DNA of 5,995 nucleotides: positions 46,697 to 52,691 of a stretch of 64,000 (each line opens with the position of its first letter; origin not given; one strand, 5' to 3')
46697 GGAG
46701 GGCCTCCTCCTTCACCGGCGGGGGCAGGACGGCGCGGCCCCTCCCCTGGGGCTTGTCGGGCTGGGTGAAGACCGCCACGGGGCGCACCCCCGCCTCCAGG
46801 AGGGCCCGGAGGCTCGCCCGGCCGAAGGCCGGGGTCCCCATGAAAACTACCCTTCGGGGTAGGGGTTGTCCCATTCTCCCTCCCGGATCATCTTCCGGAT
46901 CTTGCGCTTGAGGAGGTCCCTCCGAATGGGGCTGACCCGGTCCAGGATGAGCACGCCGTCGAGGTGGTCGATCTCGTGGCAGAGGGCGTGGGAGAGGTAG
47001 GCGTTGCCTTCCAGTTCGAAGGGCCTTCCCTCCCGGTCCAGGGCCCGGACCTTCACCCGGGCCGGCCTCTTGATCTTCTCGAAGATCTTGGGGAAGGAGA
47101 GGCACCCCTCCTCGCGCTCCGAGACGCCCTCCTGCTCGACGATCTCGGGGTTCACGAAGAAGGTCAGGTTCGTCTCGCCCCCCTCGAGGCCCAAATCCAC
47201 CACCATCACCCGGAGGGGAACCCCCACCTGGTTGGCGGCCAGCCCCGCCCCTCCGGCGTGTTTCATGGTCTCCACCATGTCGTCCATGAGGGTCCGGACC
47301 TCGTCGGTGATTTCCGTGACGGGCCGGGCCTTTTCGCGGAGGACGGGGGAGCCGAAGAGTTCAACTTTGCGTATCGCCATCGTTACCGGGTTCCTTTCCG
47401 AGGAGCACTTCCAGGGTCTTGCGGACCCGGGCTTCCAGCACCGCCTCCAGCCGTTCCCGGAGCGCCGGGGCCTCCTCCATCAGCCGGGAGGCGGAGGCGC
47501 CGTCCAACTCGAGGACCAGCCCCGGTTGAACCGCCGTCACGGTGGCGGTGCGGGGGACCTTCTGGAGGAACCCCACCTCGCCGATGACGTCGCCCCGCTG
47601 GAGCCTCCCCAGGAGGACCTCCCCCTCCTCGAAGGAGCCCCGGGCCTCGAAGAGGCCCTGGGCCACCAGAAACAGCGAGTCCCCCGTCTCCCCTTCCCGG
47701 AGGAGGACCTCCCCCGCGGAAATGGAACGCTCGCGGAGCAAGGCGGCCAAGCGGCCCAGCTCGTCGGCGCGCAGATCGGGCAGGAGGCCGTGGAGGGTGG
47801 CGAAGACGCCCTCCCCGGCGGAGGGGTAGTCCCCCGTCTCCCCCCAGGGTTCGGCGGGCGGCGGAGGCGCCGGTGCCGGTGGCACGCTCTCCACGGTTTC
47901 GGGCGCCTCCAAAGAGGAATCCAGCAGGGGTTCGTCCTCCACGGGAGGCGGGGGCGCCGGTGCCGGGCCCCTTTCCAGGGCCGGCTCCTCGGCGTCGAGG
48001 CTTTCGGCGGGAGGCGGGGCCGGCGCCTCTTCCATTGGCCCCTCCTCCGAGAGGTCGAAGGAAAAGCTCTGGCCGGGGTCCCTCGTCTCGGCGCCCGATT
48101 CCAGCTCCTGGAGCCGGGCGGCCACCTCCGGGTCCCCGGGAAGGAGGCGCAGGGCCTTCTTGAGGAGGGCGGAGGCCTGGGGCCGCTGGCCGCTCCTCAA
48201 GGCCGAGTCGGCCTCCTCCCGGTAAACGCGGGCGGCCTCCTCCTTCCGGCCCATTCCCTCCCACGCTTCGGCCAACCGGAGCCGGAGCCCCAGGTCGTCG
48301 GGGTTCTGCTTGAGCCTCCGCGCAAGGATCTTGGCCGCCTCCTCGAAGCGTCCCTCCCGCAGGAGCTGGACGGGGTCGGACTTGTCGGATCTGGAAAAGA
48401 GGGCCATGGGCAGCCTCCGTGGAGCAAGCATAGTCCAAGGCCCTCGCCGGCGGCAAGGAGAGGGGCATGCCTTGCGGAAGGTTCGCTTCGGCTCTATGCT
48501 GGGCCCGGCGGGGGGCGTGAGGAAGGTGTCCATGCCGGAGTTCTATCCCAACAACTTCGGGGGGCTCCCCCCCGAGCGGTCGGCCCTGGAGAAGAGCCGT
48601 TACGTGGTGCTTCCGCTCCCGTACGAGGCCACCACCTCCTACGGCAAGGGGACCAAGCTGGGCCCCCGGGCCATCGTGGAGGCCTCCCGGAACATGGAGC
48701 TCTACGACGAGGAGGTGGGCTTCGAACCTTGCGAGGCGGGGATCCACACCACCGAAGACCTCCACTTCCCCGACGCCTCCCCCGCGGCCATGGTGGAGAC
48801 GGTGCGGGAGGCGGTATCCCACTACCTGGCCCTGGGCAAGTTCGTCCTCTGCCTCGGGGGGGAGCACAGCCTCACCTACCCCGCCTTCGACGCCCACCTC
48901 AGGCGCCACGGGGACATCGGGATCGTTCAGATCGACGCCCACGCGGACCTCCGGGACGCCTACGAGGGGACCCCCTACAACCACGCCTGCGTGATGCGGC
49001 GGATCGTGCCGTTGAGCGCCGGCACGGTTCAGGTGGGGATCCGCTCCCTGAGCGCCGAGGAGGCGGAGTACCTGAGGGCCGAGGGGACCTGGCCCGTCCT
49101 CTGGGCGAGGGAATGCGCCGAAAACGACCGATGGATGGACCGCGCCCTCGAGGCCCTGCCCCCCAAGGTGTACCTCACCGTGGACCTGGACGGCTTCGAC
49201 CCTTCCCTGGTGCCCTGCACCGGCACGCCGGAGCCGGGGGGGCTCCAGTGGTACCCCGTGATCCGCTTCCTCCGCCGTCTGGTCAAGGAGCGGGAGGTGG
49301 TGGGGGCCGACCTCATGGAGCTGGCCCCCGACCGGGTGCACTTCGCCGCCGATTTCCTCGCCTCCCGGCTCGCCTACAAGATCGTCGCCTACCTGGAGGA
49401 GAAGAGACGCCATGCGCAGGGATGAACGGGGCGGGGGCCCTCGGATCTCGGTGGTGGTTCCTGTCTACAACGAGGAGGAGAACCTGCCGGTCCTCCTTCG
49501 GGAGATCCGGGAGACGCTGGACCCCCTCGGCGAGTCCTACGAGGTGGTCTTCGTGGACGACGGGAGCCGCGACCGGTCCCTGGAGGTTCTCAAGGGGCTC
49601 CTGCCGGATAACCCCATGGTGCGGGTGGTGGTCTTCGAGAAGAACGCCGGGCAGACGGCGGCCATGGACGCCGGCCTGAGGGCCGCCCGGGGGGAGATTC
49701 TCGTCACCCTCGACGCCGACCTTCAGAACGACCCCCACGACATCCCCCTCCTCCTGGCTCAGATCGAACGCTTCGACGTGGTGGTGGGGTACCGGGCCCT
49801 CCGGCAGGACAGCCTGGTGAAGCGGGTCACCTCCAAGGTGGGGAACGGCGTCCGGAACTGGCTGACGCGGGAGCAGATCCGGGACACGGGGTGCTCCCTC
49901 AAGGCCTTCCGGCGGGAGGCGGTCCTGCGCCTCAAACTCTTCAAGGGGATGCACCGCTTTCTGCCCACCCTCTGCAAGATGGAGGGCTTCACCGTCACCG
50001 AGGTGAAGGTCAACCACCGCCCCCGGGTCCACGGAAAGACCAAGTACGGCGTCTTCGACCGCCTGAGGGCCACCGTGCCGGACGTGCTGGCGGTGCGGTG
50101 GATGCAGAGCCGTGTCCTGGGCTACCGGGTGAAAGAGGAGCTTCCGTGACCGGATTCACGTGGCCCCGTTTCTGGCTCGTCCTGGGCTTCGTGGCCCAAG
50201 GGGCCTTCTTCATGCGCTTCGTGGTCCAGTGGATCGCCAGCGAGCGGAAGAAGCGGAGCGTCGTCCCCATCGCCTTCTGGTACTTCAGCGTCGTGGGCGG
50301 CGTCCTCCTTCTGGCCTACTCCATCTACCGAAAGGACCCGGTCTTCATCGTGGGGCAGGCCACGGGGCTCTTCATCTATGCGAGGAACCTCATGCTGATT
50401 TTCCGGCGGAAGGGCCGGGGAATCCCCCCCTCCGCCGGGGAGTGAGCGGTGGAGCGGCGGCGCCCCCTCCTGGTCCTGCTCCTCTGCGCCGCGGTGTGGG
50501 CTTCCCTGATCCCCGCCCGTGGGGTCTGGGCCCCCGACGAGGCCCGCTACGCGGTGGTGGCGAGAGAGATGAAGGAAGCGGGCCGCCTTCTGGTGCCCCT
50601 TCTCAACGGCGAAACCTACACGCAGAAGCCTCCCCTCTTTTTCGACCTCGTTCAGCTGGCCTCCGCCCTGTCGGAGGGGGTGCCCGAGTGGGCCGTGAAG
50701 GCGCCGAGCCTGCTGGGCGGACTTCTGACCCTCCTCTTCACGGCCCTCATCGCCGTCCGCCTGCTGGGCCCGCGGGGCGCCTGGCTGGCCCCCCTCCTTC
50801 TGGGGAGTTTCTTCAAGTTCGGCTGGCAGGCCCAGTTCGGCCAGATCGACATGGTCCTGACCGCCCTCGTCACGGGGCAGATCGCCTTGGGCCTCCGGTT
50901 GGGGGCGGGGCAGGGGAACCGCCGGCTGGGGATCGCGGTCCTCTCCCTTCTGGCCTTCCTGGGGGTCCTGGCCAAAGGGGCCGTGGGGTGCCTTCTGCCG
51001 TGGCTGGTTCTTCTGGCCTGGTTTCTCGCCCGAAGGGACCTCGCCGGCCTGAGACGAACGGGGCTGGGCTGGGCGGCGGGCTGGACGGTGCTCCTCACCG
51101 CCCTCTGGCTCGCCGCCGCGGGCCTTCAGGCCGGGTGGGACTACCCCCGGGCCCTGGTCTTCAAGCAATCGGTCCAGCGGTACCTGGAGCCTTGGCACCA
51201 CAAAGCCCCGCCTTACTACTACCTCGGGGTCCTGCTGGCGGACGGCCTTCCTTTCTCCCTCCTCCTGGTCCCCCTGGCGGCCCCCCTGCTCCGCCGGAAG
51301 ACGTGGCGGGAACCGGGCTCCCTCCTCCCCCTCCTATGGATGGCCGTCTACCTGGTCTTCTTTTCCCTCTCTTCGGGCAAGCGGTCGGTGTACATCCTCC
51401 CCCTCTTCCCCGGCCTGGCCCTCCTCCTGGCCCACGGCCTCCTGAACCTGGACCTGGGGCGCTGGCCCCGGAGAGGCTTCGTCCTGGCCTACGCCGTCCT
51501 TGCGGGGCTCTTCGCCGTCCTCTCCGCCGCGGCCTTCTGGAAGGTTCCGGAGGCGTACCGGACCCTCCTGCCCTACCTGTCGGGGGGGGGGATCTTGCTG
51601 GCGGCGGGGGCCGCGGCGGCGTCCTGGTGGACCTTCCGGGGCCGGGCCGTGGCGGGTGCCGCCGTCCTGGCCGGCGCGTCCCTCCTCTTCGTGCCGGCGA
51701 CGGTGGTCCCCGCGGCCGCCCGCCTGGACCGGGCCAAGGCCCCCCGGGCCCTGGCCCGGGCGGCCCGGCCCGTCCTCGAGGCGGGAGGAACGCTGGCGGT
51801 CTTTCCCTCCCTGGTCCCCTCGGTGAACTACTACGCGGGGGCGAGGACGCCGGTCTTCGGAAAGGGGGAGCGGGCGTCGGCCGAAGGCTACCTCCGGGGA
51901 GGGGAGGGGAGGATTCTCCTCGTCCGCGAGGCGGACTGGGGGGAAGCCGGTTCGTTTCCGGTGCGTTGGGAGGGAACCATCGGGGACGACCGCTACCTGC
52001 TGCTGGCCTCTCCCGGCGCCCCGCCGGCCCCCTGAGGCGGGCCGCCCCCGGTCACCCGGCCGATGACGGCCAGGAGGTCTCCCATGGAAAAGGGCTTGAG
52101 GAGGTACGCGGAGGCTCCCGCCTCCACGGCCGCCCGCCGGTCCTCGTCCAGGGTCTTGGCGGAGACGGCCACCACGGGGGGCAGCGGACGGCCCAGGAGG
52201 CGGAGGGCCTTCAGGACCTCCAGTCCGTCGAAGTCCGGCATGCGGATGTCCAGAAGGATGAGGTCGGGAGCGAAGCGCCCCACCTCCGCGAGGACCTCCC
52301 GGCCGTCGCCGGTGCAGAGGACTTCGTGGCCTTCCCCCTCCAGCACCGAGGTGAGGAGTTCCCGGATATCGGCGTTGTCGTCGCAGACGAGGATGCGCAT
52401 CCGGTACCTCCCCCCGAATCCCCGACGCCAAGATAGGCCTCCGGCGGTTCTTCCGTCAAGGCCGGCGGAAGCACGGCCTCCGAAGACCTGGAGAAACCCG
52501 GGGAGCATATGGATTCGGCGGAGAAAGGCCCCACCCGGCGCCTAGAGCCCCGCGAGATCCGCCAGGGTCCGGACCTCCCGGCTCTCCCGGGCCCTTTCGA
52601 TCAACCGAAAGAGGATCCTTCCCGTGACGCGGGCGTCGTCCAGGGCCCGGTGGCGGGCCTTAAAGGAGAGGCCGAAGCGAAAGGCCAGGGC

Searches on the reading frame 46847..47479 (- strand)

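Call 59: search_protein_families(library=pfam, proteins=[window:46847-47479:-], max_evalue=0.00001)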
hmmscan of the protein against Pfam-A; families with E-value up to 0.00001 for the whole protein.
window:46847-47479:- (210 aa): 1 family
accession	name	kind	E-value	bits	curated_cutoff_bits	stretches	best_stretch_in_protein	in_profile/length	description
PF01327.26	Pep_deformylase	-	6.9e-49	165.9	22.8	1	37-187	2-155/156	Polypeptide deformylase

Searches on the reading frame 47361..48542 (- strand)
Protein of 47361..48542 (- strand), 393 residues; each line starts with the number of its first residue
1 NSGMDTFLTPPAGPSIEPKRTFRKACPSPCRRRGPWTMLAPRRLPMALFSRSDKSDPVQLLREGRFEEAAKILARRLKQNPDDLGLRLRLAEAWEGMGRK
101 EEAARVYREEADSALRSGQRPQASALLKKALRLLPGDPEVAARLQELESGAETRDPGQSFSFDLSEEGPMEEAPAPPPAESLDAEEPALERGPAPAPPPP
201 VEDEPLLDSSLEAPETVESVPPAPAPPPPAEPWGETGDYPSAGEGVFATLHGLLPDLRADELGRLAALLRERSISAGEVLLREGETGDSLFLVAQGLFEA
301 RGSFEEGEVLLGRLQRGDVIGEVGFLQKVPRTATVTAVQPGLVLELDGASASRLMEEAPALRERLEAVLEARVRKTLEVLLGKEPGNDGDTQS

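Call 59: search_protein_families(library=pfam, proteins=[window:47361-48542:-], max_evalue=0.00001)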
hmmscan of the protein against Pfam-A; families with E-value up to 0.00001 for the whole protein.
window:47361-48542:- (393 aa): 4 families
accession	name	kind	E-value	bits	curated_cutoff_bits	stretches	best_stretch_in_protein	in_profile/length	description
PF00027.35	cNMP_binding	-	3.6e-18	65.7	27.5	1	272-357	2-88/89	Cyclic nucleotide-binding domain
PF14559.12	TPR_19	-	1e-10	42.2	25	1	60-106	1-47/68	Tetratricopeptide repeat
PF13428.12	TPR_14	-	3.1e-09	37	23.5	0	60-93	11-44/44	Tetratricopeptide repeat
PF13432.12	TPR_16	-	1.5e-06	29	32.7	0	60-110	7-57/65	Tetratricopeptide repeat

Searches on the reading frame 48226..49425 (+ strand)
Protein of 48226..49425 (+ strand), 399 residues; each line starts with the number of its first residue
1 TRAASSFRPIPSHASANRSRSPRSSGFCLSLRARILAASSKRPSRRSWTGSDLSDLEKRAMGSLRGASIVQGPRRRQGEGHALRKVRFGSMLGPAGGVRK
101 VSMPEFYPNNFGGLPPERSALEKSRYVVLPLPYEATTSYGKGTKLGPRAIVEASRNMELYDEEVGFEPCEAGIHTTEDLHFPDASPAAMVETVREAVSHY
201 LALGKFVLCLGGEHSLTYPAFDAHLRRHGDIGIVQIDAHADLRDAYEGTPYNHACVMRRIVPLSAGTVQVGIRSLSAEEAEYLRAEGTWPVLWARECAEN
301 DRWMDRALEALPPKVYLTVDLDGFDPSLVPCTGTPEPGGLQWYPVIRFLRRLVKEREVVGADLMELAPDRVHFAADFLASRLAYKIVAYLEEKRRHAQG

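Call 59: search_protein_families(library=pfam, proteins=[window:48226-49425:+], max_evalue=0.00001)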
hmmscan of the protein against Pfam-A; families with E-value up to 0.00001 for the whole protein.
window:48226-49425:+ (399 aa): 1 family
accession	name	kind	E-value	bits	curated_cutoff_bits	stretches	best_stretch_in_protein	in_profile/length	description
PF00491.26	Arginase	-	1.9e-65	221.6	22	1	126-386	3-277/280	Arginase family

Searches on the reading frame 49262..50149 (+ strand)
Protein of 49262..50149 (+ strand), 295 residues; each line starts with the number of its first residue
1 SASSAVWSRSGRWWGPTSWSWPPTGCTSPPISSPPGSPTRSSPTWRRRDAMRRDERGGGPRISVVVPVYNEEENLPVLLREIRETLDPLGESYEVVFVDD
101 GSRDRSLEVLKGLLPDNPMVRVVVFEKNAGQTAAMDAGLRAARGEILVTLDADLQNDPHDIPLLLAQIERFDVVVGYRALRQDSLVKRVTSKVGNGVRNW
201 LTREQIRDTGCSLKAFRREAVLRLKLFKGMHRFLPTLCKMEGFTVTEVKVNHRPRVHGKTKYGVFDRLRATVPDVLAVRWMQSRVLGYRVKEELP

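Call 59: search_protein_families(library=pfam, proteins=[window:49262-50149:+], max_evalue=0.00001)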
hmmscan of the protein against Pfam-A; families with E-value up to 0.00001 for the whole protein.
window:49262-50149:+ (295 aa): 3 families
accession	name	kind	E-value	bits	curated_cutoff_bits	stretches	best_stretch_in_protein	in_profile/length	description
PF00535.33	Glycos_transf_2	-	2e-32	112.8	23.3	1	63-221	1-164/168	Glycosyl transferase family 2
PF13641.12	Glyco_tranf_2_3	-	8.7e-08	32.9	27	1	60-184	1-129/230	Glycosyltransferase like family 2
PF10111.15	Glyco_tranf_2_2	-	2.5e-07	30.9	27.3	1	63-154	1-92/276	Glycosyltransferase like family 2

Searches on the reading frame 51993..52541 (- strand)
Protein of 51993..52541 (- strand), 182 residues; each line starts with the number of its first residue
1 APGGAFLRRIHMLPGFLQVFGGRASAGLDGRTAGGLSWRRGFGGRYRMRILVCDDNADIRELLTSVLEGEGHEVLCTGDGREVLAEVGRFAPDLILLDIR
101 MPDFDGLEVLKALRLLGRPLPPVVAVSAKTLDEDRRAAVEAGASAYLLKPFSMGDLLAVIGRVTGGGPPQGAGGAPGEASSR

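Call 59: search_protein_families(library=pfam, proteins=[window:51993-52541:-], max_evalue=0.00001)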
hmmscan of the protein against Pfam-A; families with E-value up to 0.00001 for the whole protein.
window:51993-52541:- (182 aa): 1 family
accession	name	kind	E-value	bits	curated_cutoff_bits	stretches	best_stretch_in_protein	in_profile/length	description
PF00072.30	Response_reg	-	4.4e-27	94.9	30.2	1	50-160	1-110/111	Response regulator receiver domain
